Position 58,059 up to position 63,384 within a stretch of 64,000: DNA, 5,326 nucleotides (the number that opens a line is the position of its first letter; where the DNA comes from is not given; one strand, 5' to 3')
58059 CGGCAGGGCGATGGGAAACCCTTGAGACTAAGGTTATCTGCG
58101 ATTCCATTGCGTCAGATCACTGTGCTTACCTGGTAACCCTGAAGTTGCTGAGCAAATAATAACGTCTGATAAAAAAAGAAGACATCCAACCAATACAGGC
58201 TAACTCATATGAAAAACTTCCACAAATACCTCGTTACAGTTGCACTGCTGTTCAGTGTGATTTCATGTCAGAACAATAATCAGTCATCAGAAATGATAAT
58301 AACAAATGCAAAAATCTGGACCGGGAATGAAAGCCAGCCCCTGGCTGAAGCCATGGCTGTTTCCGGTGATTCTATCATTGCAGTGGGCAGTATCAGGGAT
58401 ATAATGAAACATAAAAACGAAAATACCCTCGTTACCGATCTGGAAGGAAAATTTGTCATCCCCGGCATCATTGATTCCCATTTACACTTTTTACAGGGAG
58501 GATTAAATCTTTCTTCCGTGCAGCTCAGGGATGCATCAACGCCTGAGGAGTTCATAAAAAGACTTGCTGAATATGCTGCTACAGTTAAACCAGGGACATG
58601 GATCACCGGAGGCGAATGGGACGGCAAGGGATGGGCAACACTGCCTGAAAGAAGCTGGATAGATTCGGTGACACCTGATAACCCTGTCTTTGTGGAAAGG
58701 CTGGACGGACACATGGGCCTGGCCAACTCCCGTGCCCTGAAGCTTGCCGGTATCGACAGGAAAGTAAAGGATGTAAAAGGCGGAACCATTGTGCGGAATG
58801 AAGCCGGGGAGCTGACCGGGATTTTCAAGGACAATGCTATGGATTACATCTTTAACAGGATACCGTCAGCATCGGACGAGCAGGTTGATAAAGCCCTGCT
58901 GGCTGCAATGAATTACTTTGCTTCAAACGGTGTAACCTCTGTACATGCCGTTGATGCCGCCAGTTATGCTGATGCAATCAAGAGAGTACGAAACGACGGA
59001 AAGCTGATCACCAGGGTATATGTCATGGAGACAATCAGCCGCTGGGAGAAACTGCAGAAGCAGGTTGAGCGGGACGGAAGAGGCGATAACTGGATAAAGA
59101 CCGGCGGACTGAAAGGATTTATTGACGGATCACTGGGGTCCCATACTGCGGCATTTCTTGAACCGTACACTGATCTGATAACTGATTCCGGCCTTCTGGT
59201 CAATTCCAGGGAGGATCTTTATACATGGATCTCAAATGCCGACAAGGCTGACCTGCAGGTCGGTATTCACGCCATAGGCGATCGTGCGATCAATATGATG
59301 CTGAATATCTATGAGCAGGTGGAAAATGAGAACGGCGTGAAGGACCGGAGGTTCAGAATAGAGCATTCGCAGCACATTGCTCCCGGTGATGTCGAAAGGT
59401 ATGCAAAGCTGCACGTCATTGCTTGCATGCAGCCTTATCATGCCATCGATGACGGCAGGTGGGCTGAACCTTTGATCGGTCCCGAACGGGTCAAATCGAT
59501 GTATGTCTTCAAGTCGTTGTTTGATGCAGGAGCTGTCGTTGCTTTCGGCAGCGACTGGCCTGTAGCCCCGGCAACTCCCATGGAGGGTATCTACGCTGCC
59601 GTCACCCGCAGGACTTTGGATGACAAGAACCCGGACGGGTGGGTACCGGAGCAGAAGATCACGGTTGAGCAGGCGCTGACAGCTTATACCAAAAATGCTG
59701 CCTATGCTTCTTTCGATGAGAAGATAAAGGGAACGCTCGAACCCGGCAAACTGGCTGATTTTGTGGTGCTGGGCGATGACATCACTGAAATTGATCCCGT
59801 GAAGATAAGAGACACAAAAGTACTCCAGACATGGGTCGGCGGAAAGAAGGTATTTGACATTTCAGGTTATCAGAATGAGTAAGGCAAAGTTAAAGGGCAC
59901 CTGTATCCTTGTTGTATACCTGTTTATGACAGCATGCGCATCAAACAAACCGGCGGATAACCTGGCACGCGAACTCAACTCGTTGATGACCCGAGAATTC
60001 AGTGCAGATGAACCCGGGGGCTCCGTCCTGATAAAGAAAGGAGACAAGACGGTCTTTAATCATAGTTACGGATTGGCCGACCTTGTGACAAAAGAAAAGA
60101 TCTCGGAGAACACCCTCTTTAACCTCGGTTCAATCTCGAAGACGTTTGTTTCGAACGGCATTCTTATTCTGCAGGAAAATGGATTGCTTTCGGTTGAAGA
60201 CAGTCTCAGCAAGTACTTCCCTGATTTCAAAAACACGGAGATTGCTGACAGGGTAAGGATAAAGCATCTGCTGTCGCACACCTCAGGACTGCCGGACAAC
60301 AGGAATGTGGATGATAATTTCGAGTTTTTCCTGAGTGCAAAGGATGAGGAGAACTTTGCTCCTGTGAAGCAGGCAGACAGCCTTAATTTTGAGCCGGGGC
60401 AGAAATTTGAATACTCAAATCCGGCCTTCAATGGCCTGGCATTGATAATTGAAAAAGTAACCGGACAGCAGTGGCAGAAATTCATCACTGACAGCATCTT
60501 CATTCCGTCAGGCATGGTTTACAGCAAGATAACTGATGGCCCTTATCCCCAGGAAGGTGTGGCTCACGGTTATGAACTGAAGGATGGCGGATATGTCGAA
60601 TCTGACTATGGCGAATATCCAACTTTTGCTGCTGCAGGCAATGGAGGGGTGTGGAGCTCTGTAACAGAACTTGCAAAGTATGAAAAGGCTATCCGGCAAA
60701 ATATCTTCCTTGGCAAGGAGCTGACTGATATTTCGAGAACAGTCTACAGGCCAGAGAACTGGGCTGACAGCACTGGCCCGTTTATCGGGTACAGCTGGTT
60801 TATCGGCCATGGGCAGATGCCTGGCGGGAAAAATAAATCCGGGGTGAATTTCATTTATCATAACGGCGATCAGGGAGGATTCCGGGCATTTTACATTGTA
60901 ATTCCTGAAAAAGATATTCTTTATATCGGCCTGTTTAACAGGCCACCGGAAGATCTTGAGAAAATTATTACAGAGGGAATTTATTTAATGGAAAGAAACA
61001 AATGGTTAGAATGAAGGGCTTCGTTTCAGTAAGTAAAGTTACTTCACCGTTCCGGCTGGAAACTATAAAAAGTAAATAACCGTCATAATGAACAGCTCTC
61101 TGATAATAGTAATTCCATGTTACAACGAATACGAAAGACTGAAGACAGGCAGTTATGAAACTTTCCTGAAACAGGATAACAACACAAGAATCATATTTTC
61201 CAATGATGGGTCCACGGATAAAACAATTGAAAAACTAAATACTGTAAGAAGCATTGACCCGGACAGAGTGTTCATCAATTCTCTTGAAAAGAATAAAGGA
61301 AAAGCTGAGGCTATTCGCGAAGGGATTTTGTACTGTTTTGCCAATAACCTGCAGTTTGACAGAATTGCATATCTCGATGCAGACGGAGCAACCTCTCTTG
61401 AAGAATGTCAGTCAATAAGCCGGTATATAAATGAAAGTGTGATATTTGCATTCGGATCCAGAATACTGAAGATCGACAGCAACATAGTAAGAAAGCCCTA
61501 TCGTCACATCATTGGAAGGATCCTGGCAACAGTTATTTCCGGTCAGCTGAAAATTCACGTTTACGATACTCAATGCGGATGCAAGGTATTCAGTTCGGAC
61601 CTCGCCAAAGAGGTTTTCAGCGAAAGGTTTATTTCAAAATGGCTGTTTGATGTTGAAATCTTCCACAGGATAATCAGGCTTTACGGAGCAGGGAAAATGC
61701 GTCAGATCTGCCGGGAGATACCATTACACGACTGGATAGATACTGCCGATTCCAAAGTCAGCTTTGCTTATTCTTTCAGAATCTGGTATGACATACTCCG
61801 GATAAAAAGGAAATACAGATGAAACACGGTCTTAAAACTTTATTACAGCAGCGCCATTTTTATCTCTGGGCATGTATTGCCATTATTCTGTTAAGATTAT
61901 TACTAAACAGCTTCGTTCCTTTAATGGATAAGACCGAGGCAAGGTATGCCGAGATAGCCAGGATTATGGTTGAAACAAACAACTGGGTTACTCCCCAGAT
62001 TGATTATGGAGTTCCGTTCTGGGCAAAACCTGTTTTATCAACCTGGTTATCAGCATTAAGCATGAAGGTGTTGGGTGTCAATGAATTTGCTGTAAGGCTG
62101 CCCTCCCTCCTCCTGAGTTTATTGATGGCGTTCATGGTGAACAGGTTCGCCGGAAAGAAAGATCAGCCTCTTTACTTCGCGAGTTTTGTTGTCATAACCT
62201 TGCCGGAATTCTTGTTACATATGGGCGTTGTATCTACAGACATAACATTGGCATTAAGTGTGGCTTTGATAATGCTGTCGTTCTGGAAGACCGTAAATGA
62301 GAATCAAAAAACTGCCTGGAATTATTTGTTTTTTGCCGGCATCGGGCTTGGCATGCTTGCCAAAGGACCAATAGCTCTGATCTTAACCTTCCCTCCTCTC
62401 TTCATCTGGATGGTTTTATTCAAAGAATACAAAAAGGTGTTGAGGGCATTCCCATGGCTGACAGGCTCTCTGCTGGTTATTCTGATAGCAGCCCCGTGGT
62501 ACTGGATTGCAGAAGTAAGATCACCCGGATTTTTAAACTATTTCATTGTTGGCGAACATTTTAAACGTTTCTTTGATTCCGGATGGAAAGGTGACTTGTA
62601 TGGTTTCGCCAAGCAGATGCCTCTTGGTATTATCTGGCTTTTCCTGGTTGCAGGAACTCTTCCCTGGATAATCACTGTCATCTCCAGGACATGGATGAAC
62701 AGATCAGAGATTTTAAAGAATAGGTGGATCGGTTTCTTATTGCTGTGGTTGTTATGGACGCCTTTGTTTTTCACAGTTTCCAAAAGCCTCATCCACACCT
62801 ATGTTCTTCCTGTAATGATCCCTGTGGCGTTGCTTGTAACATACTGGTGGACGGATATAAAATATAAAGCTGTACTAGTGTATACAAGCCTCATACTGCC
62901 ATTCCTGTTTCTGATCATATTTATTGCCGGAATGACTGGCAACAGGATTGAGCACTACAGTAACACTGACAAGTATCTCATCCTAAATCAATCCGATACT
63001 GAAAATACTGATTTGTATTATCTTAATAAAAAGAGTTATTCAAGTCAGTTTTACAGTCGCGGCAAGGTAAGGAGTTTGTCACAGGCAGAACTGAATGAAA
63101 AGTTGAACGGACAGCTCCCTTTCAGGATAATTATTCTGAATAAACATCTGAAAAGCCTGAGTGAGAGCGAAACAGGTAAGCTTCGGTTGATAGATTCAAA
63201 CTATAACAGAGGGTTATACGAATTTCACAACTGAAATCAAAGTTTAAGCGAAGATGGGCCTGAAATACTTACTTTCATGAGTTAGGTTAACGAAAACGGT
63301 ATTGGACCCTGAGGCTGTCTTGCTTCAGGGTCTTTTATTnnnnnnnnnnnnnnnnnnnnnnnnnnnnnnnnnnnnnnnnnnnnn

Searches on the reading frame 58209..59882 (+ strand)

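Call 12: search_protein_families(library=pfam, proteins=[window:58209-59882:+])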
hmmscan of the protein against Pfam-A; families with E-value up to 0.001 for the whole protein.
window:58209-59882:+ (557 aa): 2 families
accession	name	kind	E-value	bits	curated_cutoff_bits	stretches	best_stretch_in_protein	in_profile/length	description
PF07969.17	Amidohydro_3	-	5.3e-109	366.2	29.7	1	75-549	2-472/472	Amidohydrolase family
PF01979.26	Amidohydro_1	-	1.7e-18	67.5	25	1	327-548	127-345/345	Amidohydrolase family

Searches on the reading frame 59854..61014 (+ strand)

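Call 12: search_protein_families(library=pfam, proteins=[window:59854-61014:+])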
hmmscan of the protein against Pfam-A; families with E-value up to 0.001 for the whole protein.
window:59854-61014:+ (386 aa): 1 family
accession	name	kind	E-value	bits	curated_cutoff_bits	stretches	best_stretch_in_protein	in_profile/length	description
PF00144.29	Beta-lactamase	-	4.2e-56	191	27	1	50-366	9-313/329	Beta-lactamase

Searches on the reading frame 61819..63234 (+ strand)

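Call 12: search_protein_families(library=pfam, proteins=[window:61819-63234:+])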
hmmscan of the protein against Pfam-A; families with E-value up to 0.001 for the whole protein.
window:61819-63234:+ (471 aa): 2 families
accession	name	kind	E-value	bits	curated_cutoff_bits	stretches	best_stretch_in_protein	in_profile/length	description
PF02366.24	PMT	-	1.9e-21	77.2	22.7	1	36-242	28-245/245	Dolichyl-phosphate-mannose-protein mannosyltransferase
PF13231.12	PMT_2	-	1.6e-15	58.1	26.1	1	70-229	2-159/160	Dolichyl-phosphate-mannose-protein mannosyltransferase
